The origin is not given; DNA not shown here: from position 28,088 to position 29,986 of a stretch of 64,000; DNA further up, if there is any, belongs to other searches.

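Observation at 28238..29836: Cache-domain pseudo-histidine kinase lacking the phospho-acceptor His and key ATP-binding residues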

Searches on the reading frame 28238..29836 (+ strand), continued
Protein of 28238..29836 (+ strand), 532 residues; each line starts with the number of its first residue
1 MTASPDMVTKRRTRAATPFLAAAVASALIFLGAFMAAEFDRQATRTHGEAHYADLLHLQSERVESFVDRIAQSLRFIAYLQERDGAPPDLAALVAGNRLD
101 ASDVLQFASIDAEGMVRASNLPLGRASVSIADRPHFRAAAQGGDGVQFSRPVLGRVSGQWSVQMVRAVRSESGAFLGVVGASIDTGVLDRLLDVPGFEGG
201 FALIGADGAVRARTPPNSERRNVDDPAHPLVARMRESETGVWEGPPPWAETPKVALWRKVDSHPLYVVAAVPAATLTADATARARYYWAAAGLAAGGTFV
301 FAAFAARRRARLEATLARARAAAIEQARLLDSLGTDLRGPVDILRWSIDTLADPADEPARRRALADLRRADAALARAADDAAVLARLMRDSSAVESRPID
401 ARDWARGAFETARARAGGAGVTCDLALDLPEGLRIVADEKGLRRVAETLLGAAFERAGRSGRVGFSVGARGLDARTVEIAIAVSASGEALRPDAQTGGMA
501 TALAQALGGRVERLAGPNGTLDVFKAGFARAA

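Call 17: predict_structure(alignment_id=A1)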
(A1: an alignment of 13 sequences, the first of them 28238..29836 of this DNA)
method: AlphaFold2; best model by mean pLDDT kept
length: 532 residues; sequences in the alignment: 13
mean_pLDDT: 82.3   pTM: 0.54
mean pLDDT of the five models: 82.3, 80.6, 78.8, 78.2, 77.9
residues with pLDDT >= 90: 199; 70-90: 247; 50-70: 66; < 50: 20
segments of 3 or more residues with pLDDT < 50: 1-11, 391-393, 491-496
pLDDT, mean of each block of 10 residues (from residue 1): 38 71 93 95 94 93 94 94 89 92 91 90 71 88 83 80 92 91 91 85 88 72 68 91 82 91 91 90 93 94 89 80 73 70 79 69 79 69 60 64 91 82 90 84 86 82 91 80 78 55 75 75 86 70
secondary structure, 60 per line:
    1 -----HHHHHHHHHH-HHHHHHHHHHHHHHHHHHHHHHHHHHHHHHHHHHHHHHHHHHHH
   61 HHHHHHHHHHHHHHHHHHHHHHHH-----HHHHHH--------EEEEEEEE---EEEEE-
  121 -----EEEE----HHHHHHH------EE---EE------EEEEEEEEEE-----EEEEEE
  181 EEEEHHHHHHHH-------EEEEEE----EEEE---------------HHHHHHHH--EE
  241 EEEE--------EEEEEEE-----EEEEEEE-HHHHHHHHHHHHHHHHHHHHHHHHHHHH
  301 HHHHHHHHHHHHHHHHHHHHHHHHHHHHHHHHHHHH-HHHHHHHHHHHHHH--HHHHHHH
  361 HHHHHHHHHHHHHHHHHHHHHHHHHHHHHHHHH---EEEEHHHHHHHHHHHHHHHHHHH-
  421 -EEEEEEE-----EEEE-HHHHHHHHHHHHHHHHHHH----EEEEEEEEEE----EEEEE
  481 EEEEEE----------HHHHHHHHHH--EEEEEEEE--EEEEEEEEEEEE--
elements in order: H6-15 H17-84 H90-95 E104-111 E115-119 E126-129 H134-140 E160-169 E175-184 H185-192 E200-205 E210-213 H229-236 E239-244 E253-259 E265-271 H273-336 H338-351 H354-393 E397-400 H401-419 E422-428 E434-437 H439-457 E462-471 E476-486 H497-506 E509-516 E519-530
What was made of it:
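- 28286..28348 (+): TM1 (residues 17-37). Helical in the AF2 model (call 17).
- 29093..29158 (+): TM2 (residues about 286-307), continuous with the DHp helix; no HAMP or PAS linker. Single helix 273-336 in the AF2 model (call 17).
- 29426..29827 (+): CA-like (HATPase_c-derived) alpha/beta domain, residues 397-530. AF2 topology (call 17).
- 29675..29701 (+): G1-box remnant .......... Invariant Ala485 (nt 29690-29692) replaces the adenine-binding Asp. Strand 476-486 in the AF2 model (call 17).
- Checked: It shows a long TM2/DHp helix 273-351, a second helix 354-393, and an alpha/beta domain 397-530 (call 17). Only a low-confidence loop, 487-496, remains (call 17).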

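Call 19: find_related_loci(query=A1, collection=genome_contigs, flank=6000)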
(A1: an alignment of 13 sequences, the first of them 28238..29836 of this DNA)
Query A1 (532 aa) in genome_contigs; peptide patterns used: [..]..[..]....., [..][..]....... (x = any residue, [..] = any of these).
40 stretches matched a pattern, but none encodes a relative of the query by tblastn (E <= 1e-3).
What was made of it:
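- Tried and rejected: Alignment-driven scan of GTDB genomes (call 19): no hits.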

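Call 20: fold_search(model_id=the predicted structure, library=pdb)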
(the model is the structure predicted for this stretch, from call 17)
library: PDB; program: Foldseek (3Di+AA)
matches with E <= 10: 666; with E <= 0.001: 315
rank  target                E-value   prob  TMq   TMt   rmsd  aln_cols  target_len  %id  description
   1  9a5d_A                6.8e-15  1.00  0.23  0.20  42.5       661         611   10  Integrative model of WALK-YYCH by crosslinking MS and deep learning (released 2024-09-18)
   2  3lif_A                1.2e-12  1.00  0.38  0.77   3.5       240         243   21  Crystal Structure of the extracellular domain of the putative histidine kinase rpHK1S-Z16 (released 2010-05-05)
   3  3lif_B                3.3e-12  1.00  0.37  0.75   3.8       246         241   22  Crystal Structure of the extracellular domain of the putative histidine kinase rpHK1S-Z16 (released 2010-05-05)
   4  9eut_A                4.8e-12  1.00  0.24  0.18  29.9       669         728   12  Cryo-EM structure of the full-length Pseudomonas aeruginosa bacteriophytochrome in its Pr state (released 2024-09-04)
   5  4gcz_B                3.1e-11  1.00  0.24  0.30  20.4       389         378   17  Structure of a blue-light photoreceptor (released 2013-06-19)
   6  4gcz_A                4.0e-11  1.00  0.21  0.29  24.7       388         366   17  Structure of a blue-light photoreceptor (released 2013-06-19)
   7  8a7f_B                6.5e-11  1.00  0.22  0.30  29.1       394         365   16  Crystal structure of a chimeric LOV-Histidine kinase SB2F1-I66R mutant (asymmetrical variant, trigonal form with long  (released 2024-01-10)
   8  8isk_A                8.4e-11  1.00  0.23  0.15  35.6       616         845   12  Pr conformer of Zea mays phytochrome A1 - ZmphyA1-Pr (released 2023-08-09)
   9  8a6x_B                1.2e-10  1.00  0.22  0.30  29.6       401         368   15  Crystal structure of a chimeric LOV-Histidine kinase SB2F1 (asymmetrical variant, trigonal form with long c axis) (released 2024-01-10)
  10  8a52_A                1.3e-10  1.00  0.22  0.31  29.4       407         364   14  Crystal structure of a chimeric LOV-Histidine kinase SB2F1 (asymmetrical variant, trigonal form with long c-axis) (released 2023-12-27)
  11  8a7f_A                1.6e-10  1.00  0.23  0.32  29.1       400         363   15  Crystal structure of a chimeric LOV-Histidine kinase SB2F1-I66R mutant (asymmetrical variant, trigonal form with long  (released 2024-01-10)
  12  8a7h_A                2.9e-10  1.00  0.21  0.30  29.1       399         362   16  Crystal structure of a chimeric LOV-Histidine kinase SB2F1-I66R mutant (light state; asymmetrical variant, trigonal fo (released 2024-01-10)
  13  8isk_B                2.9e-10  1.00  0.22  0.14  39.0       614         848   12  Pr conformer of Zea mays phytochrome A1 - ZmphyA1-Pr (released 2023-08-09)
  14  9a65_B                3.5e-10  1.00  0.43  0.36  42.7       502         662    9  Integrative model of YVAQ-MCPB by crosslinking MS and deep learning (released 2024-09-18)
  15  8a3u                  4.8e-10  1.00  0.22  0.31  29.3       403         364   14  Crystal structure of a chimeric LOV-Histidine kinase SB2F1 (symmetrical variant, trigonal form with short c-axis) (released 2023-12-20)
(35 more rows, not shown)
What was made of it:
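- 28355..29053 (+): Periplasmic double-Cache (dCache_1-like) sensor domain, residues about 40-272. Foldseek 3lif TM 0.77 (call 20).
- On dCache_1 sensor domain (Pfam PF02743): TM 0.77 to 3lif and 0.6-0.75 to PctA, Tlp3 and Mlp37 (call 20).
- Checked: Foldseek matches 3lif (dCache, TM 0.77) and the kinase cores of WalK, YF1, DivL, CpxA, RetS and GacS (call 20).
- Foldseek hits to WalK, YF1, DivL, CpxA, RetS and GacS (call 20).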
